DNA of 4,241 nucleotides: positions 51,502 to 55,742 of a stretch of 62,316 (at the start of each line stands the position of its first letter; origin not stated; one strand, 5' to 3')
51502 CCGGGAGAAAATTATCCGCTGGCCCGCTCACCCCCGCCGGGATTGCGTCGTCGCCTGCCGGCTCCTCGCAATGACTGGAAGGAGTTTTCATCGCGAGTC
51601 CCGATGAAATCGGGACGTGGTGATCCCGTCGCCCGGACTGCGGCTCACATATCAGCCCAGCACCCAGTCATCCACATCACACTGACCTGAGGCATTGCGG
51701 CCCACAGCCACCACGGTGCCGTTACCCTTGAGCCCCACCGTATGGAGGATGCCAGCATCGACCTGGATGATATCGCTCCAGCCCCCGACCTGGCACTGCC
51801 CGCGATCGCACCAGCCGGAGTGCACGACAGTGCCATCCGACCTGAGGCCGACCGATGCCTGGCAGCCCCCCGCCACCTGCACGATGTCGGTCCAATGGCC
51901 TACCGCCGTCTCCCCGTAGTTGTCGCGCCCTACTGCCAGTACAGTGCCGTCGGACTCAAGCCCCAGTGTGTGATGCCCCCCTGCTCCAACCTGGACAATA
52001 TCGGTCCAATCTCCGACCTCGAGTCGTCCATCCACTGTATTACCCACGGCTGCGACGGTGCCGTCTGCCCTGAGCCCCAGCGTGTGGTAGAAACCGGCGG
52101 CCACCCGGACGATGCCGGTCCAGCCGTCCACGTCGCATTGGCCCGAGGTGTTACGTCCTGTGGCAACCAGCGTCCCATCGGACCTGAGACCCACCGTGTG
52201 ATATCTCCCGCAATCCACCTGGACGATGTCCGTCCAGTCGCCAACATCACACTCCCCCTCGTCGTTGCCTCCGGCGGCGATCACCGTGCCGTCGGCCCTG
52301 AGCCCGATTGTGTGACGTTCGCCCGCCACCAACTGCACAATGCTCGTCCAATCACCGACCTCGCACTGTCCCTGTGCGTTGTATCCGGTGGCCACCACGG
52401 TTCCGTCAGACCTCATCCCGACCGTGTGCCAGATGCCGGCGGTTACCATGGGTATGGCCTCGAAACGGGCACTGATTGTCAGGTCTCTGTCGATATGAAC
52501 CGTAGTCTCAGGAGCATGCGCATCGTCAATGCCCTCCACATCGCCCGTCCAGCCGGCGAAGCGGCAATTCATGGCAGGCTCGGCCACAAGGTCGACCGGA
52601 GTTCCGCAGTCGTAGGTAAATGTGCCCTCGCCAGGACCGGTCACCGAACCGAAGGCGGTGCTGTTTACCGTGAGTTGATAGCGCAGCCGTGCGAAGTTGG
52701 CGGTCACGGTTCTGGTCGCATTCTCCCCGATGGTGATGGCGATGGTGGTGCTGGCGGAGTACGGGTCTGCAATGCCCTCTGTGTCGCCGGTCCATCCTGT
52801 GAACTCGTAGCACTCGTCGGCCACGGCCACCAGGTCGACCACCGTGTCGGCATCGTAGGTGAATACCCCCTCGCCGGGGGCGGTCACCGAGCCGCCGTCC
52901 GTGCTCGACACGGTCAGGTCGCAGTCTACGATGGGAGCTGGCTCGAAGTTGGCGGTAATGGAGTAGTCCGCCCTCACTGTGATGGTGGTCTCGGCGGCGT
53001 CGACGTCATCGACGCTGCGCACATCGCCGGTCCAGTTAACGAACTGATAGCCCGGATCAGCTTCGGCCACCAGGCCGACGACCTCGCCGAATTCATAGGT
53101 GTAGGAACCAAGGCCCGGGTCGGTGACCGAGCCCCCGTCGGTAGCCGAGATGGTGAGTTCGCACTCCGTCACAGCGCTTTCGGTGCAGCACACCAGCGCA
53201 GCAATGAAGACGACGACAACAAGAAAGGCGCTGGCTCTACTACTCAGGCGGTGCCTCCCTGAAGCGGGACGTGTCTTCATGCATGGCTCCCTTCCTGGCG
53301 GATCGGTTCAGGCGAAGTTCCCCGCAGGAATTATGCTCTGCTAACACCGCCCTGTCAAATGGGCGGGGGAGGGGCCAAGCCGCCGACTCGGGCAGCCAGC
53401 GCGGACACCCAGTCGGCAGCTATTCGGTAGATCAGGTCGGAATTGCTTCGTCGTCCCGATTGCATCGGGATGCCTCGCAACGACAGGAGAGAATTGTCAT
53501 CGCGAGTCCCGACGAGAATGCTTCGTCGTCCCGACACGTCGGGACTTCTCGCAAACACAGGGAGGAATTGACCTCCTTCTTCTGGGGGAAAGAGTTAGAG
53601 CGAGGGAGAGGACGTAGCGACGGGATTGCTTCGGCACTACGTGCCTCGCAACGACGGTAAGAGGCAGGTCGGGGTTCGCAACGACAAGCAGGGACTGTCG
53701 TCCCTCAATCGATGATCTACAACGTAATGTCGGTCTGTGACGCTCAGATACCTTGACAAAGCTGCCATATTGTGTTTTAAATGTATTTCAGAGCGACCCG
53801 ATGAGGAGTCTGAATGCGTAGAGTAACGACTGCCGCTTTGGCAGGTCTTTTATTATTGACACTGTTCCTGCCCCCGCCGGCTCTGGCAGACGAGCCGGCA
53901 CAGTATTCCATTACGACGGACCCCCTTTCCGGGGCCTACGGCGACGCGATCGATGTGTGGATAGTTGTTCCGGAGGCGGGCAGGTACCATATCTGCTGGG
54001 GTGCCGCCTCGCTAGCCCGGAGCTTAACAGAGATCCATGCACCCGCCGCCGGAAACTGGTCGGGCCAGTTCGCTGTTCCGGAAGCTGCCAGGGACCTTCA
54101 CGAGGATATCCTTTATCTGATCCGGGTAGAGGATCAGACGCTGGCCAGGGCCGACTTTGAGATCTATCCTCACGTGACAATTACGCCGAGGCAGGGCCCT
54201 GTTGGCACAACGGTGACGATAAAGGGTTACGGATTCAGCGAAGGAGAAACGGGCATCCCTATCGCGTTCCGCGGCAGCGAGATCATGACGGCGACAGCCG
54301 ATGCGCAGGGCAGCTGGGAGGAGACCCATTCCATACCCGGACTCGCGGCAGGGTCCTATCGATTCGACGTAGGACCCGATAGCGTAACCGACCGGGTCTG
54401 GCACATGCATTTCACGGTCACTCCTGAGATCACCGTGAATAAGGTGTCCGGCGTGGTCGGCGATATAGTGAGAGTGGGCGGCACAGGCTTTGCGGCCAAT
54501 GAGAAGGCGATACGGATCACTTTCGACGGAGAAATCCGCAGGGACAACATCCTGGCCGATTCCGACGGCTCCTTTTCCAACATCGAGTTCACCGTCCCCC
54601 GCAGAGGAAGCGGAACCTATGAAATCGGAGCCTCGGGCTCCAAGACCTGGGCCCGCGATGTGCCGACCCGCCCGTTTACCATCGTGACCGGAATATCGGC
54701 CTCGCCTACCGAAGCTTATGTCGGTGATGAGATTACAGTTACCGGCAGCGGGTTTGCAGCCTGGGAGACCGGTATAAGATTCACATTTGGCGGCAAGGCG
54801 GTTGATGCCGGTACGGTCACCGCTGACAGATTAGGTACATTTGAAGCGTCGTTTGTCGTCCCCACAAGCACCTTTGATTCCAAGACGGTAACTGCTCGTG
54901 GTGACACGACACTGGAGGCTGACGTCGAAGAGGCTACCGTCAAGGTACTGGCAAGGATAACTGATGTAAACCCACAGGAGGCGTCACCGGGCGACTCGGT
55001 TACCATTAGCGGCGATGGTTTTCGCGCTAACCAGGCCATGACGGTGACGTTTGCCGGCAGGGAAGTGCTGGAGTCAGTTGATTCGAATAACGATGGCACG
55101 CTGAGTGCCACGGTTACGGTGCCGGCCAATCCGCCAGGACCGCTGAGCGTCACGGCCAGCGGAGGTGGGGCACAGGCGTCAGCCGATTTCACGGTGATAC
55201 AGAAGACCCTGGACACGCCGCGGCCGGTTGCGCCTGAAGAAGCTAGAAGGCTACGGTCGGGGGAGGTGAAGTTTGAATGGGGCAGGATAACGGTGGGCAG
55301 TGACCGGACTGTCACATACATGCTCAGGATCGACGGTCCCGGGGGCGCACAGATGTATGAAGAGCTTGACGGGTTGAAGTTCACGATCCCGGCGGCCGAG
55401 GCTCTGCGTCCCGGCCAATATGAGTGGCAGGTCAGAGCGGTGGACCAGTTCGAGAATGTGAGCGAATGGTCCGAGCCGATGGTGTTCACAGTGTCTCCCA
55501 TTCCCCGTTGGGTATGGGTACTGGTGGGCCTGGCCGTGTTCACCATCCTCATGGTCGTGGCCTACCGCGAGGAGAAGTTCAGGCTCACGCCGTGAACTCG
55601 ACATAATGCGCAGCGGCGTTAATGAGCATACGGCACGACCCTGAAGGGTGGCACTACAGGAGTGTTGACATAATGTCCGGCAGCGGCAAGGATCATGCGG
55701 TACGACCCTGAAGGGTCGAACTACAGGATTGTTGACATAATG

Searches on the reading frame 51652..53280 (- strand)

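Call 3: search_protein_families(library=pfam, proteins=[window:51652-53280:-], max_evalue=1)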
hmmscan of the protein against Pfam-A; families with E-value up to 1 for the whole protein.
window:51652-53280:- (542 aa): 9 families
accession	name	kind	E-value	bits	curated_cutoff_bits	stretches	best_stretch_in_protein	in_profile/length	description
PF13540.12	RCC1_2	-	3e-47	157.7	22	6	352-381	1-30/30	Regulator of chromosome condensation (RCC1) repeat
PF18998.6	Flg_new_2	-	6.2e-39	132.3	23.6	3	41-115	2-72/73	Divergent InlB B-repeat domain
PF25390.1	WD40_RLD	-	1e-28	101.2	150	3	312-497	31-279/363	RCC1-like domain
PF09479.16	Flg_new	-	1.2e-05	25.7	27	1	127-180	7-54/65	Listeria-Bacteroides repeat domain (List_Bact_rpt)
PF12702.13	Lipocalin_3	-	2.7e-05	24.7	20.2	0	346-375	6-35/94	Lipocalin-like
PF06361.16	RTBV_P12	-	0.038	14.9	25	0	284-307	74-97/110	Rice tungro bacilliform virus P12 protein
PF16518.11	GrlR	-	0.082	13.5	26.8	0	326-383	34-91/110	T3SS negative regulator,GrlR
PF01894.22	UPF0047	-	0.76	10.4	27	0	156-203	5-52/117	Uncharacterised protein family UPF0047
PF00415.24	RCC1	-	0.8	10.8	21.7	0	351-364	36-49/50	Regulator of chromosome condensation (RCC1) repeat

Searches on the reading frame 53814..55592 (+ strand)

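Call 3: search_protein_families(library=pfam, proteins=[window:53814-55592:+], max_evalue=1)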
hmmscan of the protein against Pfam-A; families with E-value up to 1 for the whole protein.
window:53814-55592:+ (593 aa): 7 families
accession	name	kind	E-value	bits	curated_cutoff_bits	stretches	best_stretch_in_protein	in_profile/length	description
PF01833.30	TIG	-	1.5e-19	70.2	20.9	3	381-457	2-78/84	IPT/TIG domain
PF19077.6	Big_13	-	0.00011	23.1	27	1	499-560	40-100/102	Bacterial Ig-like domain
PF25788.1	Ig_Rha78A_N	-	0.0015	19.2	27.4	1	530-560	70-101/105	Rha78A-like, N-terminal immunoglobulin domain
PF09134.16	Invasin_D3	-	0.015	16.3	33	1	365-460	12-94/98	Invasin, domain 3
PF10648.15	Gmad2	-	0.14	12.9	25.7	0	158-193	48-84/86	Immunoglobulin-like domain of bacterial spore germination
PF24145.1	K1-lyase_N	-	0.14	12.7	27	1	284-344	9-65/72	K1 capsule-specific polysaccharide lyase, N-terminal domain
PF17936.7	Big_6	-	0.86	10.3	27.6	0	394-461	13-79/83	Bacterial Ig domain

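Call 25: search_protein_families(library=ncbifam, proteins=[window:53814-55592:+], max_evalue=1)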
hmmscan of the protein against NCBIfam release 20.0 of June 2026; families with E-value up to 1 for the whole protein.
window:53814-55592:+ (593 aa): 4 families
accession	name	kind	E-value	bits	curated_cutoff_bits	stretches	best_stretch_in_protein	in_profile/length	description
NF058592.1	GxPGS_dom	subfamily_domain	1.4e-06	28.2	45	2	384-447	2-64/65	PGS family Ig-like domain-containing protein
NF040680.1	chromo_anti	equivalog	5.5e-06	26.3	86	1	391-422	34-75/133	enediyne antibiotic chromoprotein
NF033510.3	Ca_tandemer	repeat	0.00011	22.5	50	2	132-186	31-86/96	Ca2+-stabilized repeat-containing adhesin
NF009222.0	PRK12570.1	subfamily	0.037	12.9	255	1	322-396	65-142/307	N-acetylmuramic acid 6-phosphate etherase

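Call 48: search_protein_families(library=padloc, proteins=[window:53814-55592:+], max_evalue=0.1)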
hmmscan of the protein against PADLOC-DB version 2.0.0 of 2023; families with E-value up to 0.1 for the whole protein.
window:53814-55592:+ (593 aa): 0 families

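Call 49: search_protein_families(library=phrogs, proteins=[window:53814-55592:+], max_evalue=0.1)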
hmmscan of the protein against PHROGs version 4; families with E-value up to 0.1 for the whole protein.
window:53814-55592:+ (593 aa): 3 families
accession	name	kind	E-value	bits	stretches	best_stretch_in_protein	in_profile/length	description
phrog_877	-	unknown function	0.00036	19.4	1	396-462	680-761/1141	-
phrog_26283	-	unknown function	0.022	15.9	0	229-271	31-72/96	-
phrog_5287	-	tail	0.061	12.3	0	531-564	380-413/843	minor tail protein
